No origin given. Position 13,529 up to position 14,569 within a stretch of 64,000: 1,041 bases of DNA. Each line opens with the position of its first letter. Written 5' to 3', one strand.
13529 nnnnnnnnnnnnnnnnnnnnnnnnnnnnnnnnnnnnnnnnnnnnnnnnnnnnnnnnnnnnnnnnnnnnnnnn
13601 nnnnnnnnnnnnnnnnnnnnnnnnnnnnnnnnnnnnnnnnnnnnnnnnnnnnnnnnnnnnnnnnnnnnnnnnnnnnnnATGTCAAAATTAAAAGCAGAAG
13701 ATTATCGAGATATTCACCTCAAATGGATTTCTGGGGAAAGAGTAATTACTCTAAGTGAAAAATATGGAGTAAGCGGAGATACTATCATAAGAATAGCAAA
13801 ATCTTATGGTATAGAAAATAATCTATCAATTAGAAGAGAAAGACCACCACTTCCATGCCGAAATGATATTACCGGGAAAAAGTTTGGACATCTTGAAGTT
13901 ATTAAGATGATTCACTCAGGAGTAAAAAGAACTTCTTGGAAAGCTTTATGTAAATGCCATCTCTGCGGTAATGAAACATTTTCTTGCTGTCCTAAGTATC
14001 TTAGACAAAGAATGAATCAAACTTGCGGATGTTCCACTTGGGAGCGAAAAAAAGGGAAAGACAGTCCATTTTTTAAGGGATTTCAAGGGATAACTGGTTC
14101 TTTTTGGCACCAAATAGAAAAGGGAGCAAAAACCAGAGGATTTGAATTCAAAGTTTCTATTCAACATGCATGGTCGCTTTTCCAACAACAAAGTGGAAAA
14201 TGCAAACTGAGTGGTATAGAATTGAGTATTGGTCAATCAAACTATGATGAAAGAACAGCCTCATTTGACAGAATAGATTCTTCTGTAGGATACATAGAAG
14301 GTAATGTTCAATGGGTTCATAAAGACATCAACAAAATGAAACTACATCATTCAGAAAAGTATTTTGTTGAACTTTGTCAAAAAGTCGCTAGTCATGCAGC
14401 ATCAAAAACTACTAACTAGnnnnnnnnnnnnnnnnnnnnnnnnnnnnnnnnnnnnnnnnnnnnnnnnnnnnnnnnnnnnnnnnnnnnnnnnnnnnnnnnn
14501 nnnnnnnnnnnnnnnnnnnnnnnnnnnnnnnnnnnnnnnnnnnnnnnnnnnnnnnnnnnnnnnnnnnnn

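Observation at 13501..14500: HNH homing-endonuclease cassette inserted into the 5' end of the HNH/RNA-ligase gene, leaving a synonymously recoded duplicate of the gene start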

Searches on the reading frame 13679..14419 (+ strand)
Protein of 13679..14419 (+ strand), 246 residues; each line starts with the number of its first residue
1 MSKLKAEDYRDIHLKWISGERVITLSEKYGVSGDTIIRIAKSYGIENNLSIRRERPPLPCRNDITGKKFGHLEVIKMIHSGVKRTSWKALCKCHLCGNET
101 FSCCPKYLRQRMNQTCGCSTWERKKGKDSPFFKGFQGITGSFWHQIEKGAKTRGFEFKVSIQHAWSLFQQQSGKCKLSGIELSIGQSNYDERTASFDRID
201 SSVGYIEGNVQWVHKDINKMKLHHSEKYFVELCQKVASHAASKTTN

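Call 6: search_protein_families(library=pfam, proteins=[window:13679-14419:+], max_evalue=0.01)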
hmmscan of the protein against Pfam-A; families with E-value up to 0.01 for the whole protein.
window:13679-14419:+ (246 aa): 0 families

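Call 12: find_related_loci(query=window:13679-14416:+, collection=viral_contigs, flank=4000)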
Query window:13679-14416:+ (246 aa) in viral_contigs; peptide patterns used: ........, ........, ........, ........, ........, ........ (x = any residue, [..] = any of these).
50 stretches matched a pattern; 43 encode a relative of the query (tblastn E <= 1e-3); 43 distinct loci.
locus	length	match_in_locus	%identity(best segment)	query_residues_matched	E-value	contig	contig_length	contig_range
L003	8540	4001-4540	40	63-245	5e-39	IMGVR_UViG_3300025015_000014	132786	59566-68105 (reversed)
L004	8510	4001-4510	42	66-237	2e-38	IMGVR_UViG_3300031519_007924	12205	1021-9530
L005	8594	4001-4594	38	25-239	3e-37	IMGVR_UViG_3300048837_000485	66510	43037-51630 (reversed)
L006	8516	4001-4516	41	66-239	9e-37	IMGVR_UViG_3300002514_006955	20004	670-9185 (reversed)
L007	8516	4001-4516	41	66-239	9e-37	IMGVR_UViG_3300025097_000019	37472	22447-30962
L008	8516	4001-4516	41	66-239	9e-37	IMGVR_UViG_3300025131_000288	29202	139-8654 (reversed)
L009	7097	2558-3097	39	61-239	4e-35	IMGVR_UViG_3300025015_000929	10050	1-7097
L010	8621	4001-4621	35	25-237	3e-35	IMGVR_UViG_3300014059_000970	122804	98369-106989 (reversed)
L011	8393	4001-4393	45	114-241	2e-34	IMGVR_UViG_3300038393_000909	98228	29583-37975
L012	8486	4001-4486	38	64-238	3e-34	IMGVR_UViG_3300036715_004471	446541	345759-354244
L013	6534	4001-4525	39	63-237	7e-34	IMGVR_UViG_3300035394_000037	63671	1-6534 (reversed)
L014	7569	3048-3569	42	63-237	9e-34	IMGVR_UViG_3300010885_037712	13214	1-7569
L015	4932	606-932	51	133-241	6e-34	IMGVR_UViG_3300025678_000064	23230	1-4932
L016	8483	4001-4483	39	66-238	1e-32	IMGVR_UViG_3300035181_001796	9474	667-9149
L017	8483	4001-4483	39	66-238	1e-32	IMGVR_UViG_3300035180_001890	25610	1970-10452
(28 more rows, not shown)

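Call 31: find_encoding_contigs(protein=window:13679-14419:+, flank=5000, max_places=10)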
Protein window:13679-14419:+ (246 aa): 12 contigs read that carry it; 9 places shown.
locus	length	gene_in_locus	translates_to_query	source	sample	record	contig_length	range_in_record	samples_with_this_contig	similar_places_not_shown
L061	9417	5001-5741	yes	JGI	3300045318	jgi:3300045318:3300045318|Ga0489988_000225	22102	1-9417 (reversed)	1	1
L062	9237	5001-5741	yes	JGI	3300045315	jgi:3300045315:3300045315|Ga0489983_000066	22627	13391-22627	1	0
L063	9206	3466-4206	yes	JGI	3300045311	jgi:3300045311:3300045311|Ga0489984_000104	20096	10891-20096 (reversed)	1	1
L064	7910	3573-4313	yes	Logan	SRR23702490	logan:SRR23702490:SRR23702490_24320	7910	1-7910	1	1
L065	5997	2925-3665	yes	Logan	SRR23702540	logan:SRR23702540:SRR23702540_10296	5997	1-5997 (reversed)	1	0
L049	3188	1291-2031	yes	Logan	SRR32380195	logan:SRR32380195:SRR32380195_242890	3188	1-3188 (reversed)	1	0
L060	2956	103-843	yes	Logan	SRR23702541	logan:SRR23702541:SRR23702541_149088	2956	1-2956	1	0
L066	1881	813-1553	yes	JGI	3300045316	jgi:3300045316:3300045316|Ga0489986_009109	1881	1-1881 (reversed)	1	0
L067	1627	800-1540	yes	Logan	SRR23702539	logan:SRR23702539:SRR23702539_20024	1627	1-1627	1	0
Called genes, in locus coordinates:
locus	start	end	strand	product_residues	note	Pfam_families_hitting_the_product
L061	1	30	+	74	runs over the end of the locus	-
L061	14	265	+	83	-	-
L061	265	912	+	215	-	-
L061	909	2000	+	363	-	-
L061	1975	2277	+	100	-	-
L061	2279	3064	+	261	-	PF11539:DUF3228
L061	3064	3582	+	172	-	-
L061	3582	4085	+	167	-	-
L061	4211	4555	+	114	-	-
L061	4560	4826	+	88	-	-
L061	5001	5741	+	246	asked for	-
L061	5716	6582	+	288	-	-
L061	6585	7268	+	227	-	-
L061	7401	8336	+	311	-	PF24308:DUF7487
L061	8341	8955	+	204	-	PF14890:Intein_splicing (weak), PF09414:RNA_ligase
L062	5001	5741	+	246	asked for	-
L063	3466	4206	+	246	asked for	-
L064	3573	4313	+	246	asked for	-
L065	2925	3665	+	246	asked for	-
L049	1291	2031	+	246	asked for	-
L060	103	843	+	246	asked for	-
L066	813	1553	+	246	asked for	-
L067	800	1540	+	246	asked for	-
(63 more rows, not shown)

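Call 33: search_protein_families(library=phrogs, proteins=[window:13679-14416:+], max_evalue=0.001)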
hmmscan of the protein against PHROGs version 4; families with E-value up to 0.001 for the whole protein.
window:13679-14416:+ (246 aa): 6 families
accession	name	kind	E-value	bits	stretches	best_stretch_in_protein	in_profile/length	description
phrog_3322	-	DNA, RNA and nucleotide metabolism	6.2e-19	69.4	1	140-244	53-156/162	endonuclease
phrog_3118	-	DNA, RNA and nucleotide metabolism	2.5e-14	54.4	1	148-223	23-98/287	HNH endonuclease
phrog_1400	-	moron, auxiliary metabolic gene and host takeover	3.4e-13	51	1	144-241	14-106/251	Srd anti-sigma factor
phrog_374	-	DNA, RNA and nucleotide metabolism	2e-12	47.7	1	62-223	195-353/617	HNH endonuclease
phrog_1035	-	DNA, RNA and nucleotide metabolism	1.2e-09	39.4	1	141-243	128-232/271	endonuclease VII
phrog_4592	-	moron, auxiliary metabolic gene and host takeover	2.1e-06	28.7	1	148-222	69-135/170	decoy of host sigma70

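Call 34: search_protein_families(library=pfam, proteins=[window:13679-14416:+], max_evalue=10)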
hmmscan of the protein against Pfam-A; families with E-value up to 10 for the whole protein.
window:13679-14416:+ (246 aa): 1 family
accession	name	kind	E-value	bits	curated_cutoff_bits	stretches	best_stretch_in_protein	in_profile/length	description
PF01476.26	LysM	-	0.11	13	20.9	1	32-46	5-19/43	LysM domain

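Call 35: search_solved_structures(query=window:13679-14416:+, max_evalue=10)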
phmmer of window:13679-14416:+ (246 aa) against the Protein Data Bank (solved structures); distinct sequences matched with E-value up to 10: 4.
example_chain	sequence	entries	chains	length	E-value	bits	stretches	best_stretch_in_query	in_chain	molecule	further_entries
2xza_H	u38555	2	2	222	0.39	13.4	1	134-218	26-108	FAB A.17 HEAVY CHAIN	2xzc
5tjd_H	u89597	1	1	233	0.43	13.3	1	134-218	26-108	FAB A.17 L47K mutant HEAVY CHAIN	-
5ado_H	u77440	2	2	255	0.51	13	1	134-218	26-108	FAB A.17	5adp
3zl4_H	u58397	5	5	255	0.52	13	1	134-218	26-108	A17 ANTIBODY FAB FRAGMENT HEAVY CHAIN | FAB A.17 L47R mutant Heavy Chain | FAB A.17 L47K mutant HEAVY CHAIN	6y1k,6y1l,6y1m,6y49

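Call 44: find_homologous_proteins(query=window:13679-14416:+, max_evalue=1e-10)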
Query window:13679-14416:+ (246 aa): 185 proteins with E <= 1e-10 among 287 candidates; the best 120 are listed.
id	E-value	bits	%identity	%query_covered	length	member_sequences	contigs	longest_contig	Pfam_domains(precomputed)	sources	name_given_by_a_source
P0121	1.2e-167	574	100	100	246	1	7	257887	-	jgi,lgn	jgi:hypothetical protein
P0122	2.1e-141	488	84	100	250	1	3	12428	-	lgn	-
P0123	1.4e-126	439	74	100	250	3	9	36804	-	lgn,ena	-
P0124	7.2e-87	309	55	98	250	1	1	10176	-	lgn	-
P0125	4.5e-79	284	58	93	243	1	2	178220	-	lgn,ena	-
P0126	1.0e-64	237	47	97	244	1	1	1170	-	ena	-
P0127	1.3e-60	223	44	96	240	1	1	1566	-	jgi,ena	-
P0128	7.6e-43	165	39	95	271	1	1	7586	-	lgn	-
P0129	1.3e-41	161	34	74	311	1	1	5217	-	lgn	-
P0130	9.7e-41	158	39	72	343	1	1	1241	-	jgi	jgi:hypothetical protein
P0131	1.8e-40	157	36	71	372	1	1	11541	-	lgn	-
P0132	1.9e-39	154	46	72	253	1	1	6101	-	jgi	jgi:hypothetical protein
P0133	1.9e-39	154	44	73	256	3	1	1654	-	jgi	jgi:hypothetical protein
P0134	3.7e-38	150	47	72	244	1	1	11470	-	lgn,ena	-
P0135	5.6e-38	149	42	74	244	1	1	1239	-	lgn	-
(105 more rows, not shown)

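Call 45: find_encoding_contigs(protein=P0122, flank=5000, max_places=4)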
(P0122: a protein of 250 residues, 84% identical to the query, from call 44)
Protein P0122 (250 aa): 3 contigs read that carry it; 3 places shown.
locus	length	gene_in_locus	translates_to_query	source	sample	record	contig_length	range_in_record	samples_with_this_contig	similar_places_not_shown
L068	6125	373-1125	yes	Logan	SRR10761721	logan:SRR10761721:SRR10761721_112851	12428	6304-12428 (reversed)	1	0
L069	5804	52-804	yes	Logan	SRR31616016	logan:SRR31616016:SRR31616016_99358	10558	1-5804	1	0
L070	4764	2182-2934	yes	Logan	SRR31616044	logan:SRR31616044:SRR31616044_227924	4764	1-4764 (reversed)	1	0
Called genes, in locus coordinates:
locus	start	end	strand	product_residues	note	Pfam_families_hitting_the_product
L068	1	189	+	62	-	?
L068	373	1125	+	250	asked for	-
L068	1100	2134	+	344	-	PF09414:RNA_ligase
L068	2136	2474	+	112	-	-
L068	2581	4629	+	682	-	-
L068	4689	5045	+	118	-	-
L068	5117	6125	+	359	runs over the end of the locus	PF03951:Gln-synt_N, PF00120:Gln-synt_C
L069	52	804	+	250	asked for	-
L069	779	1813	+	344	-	PF09414:RNA_ligase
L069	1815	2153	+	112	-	-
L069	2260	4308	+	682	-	-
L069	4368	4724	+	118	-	-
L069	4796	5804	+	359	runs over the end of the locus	PF03951:Gln-synt_N, PF00120:Gln-synt_C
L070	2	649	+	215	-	?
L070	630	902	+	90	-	-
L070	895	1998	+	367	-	-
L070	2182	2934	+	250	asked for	-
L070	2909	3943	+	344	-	PF09414:RNA_ligase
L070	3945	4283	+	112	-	-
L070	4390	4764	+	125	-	?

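Call 46: find_encoding_contigs(protein=P0123, flank=5000, max_places=5)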
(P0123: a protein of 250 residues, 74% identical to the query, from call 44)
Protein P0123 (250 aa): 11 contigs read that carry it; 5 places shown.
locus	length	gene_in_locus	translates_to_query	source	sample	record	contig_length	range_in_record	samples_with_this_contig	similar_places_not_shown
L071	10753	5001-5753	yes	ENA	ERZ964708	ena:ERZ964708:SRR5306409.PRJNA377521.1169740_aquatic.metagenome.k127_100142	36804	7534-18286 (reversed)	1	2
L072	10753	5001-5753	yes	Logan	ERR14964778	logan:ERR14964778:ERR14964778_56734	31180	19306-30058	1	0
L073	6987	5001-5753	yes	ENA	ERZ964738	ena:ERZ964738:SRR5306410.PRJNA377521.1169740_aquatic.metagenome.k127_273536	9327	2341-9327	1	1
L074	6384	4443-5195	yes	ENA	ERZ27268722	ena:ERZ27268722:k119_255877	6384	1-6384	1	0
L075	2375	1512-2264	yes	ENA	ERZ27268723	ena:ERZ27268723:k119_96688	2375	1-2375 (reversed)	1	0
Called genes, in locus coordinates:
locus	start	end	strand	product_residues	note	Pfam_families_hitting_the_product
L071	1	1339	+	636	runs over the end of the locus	PF22745:Nlig-Ia, PF01653:DNA_ligase_aden, PF14520:HHH_5 (faint), PF03120:OB_DNA_ligase, PF00533:BRCT, PF12738:PTCB-BRCT (weak)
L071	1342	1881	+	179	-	-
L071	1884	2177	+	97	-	-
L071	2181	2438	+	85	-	-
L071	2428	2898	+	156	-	-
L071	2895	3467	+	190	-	PF11539:DUF3228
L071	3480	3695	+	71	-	-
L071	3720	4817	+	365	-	-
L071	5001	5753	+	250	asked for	-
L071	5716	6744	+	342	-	PF09414:RNA_ligase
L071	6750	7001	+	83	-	-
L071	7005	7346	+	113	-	-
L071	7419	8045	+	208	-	PF18454:Mtd_N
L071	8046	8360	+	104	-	-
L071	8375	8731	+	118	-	-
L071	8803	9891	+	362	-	PF03951:Gln-synt_N, PF00120:Gln-synt_C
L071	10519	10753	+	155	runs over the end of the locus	-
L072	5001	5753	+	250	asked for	-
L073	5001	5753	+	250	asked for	-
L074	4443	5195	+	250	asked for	-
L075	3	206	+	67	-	?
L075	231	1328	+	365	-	-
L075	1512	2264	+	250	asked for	-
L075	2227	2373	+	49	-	?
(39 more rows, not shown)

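Call 48: find_encoding_contigs(protein=P0125, flank=4000, max_places=3)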
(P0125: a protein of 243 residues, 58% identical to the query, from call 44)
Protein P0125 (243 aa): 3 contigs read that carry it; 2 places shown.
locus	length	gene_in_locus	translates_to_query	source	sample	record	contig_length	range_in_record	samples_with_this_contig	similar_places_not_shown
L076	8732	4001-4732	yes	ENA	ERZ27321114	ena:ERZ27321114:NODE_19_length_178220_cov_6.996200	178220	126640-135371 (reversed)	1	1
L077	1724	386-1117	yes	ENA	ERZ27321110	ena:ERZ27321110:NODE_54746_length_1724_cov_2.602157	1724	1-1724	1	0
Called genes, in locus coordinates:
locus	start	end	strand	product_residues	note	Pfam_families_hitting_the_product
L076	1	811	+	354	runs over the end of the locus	PF01467:CTP_transf_like (faint)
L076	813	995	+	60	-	-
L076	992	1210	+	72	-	-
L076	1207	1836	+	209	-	PF09414:RNA_ligase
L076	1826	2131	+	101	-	-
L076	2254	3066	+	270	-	PF13489:Methyltransf_23, PF08241:Methyltransf_11 (weak), PF08242:Methyltransf_12 (weak)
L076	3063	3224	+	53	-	-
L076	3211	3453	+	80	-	-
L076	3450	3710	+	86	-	-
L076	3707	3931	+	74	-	-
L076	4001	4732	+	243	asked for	-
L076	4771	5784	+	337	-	PF09414:RNA_ligase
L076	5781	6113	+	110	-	-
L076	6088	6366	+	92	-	-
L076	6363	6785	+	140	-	-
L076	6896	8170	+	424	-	-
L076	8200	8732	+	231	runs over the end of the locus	PF01327:Pep_deformylase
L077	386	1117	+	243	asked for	-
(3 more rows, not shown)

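Call 49: find_encoding_contigs(protein=P0124, flank=4000, max_places=3)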
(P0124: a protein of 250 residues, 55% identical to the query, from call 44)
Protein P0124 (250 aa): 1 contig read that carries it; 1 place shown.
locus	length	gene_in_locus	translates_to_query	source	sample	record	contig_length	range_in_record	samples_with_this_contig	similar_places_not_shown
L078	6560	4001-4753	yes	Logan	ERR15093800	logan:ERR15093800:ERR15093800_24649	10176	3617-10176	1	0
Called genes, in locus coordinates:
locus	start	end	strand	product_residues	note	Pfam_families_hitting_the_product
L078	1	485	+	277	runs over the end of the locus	PF04446:Thg1, PF14413:Thg1C (weak)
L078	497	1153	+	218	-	-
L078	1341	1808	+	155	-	-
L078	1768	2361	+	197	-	PF00293:NUDIX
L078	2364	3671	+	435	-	PF00675:Peptidase_M16, PF05193:Peptidase_M16_C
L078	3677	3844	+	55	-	-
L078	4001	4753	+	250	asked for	-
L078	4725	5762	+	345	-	PF09414:RNA_ligase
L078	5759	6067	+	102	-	-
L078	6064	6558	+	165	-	?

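Call 68: predict_structure(alignment_id=A1)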
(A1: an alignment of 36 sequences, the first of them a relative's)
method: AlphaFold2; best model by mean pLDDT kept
length: 246 residues; sequences in the alignment: 36
mean_pLDDT: 91.7   pTM: 0.66
mean pLDDT of the five models: 91.7, 91.5, 90.7, 90.1, 89.1
residues with pLDDT >= 90: 193; 70-90: 38; 50-70: 15; < 50: 0
segments of 3 or more residues with pLDDT < 50: none
pLDDT, mean of each block of 10 residues (from residue 1): 88 96 97 97 97 90 92 95 93 93 88 68 76 91 96 98 98 98 89 96 96 93 86 96 86
secondary structure, 60 per line:
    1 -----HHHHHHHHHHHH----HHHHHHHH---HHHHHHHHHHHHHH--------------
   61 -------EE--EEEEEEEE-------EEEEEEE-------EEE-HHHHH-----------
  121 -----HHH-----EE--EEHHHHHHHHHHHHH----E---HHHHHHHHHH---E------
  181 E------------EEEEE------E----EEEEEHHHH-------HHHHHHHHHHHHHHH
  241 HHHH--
elements in order: H6-17 H22-29 H33-46 E72-79 E87-93 E101-103 H105-109 H140-152 H161-170 E194-198 E210-214 H215-218 H226-244

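Call 71: fold_search(model_id=the predicted structure, library=pdb)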
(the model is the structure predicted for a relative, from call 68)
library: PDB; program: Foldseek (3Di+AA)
matches with E <= 10: 566; with E <= 0.001: 0
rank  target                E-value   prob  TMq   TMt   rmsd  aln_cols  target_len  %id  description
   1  3ldy_A                4.6e-02  0.98  0.29  0.46   7.4       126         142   19  An extraordinary mechanism of DNA perturbation exhibited by the rare-cutting HNH restriction endonuclease PacI (released 2010-04-21)
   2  4h9d_C                9.3e-02  0.93  0.21  0.55   5.9        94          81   17  Crystal Structure of Mn-dependent Gme HNH nicking endonuclease from Geobacter metallireducens GS-15, Northeast Structu (released 2012-10-10)
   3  4h9d_A                9.3e-02  0.85  0.22  0.48  11.5       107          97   14  Crystal Structure of Mn-dependent Gme HNH nicking endonuclease from Geobacter metallireducens GS-15, Northeast Structu (released 2012-10-10)
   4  9j1z_A                1.1e-01  0.75  0.20  0.35  11.0       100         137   21  Crystal structure of Nme1Cas9 HNH domain bound to anti-CRISPR AcrIIC1Nme1ST (released 2026-03-04)
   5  9j1y_A                1.4e-01  0.66  0.20  0.32  11.0       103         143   20  Crystal structure of Nme1Cas9 HNH domain bound to anti-CRISPR AcrIIC1Boe. (released 2026-03-04)
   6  6ghc_B                1.6e-01  0.72  0.22  0.19   5.6        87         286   21  Modification dependent EcoKMcrA restriction endonuclease (released 2018-08-08)
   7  9j2g_A                2.2e-01  0.51  0.20  0.33  11.5        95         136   22  Crystal structure of Nme1Cas9 HNH domain bound to anti-CRISPR AcrIIC1Vei (released 2026-03-04)
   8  6je9_C                2.5e-01  0.41  0.19  0.06  14.4       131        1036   19  Crystal structure of Nme1Cas9-sgRNA dimer mediated by double protein inhibitor AcrIIC3 monomers (released 2019-11-06)
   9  5vgb_A                3.7e-01  0.51  0.20  0.33   9.5        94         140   21  Crystal structure of NmeCas9 HNH domain bound to anti-CRISPR AcrIIC1 (released 2017-08-30)
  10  7bca_A                4.2e-01  0.75  0.16  0.36   6.3        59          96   19  Crystal structure of the HTH DNA binding protein ArdK from R388 plasmid bound to a direct-repeat DNA element (released 2022-07-13)
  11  7bbq                  4.5e-01  0.51  0.15  0.36   8.7        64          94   17  Crystal structure of the HTH DNA binding protein ArdK from R388 plasmid. Apo form. (released 2022-07-13)
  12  4h9d_B                4.8e-01  0.63  0.22  0.50   5.6        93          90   20  Crystal Structure of Mn-dependent Gme HNH nicking endonuclease from Geobacter metallireducens GS-15, Northeast Structu (released 2012-10-10)
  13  8fmg_B                5.4e-01  0.44  0.20  0.15   8.7        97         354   11  Structure of CBASS Cap5 from Pseudomonas syringae as an activated tetramer with the cyclic dinucleotide 3'2'-c-diAMP l (released 2024-02-07)
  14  8fm1_K                5.4e-01  0.41  0.20  0.14   9.0       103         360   11  Structure of CBASS Cap5 from Pseudomonas syringae in the absence of a ligand (apo form dimer) (released 2024-02-07)
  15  8if0_X                5.4e-01  0.38  0.20  0.31  10.4       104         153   23  NmeHNH-AcrIIC1 complex (released 2024-04-24)
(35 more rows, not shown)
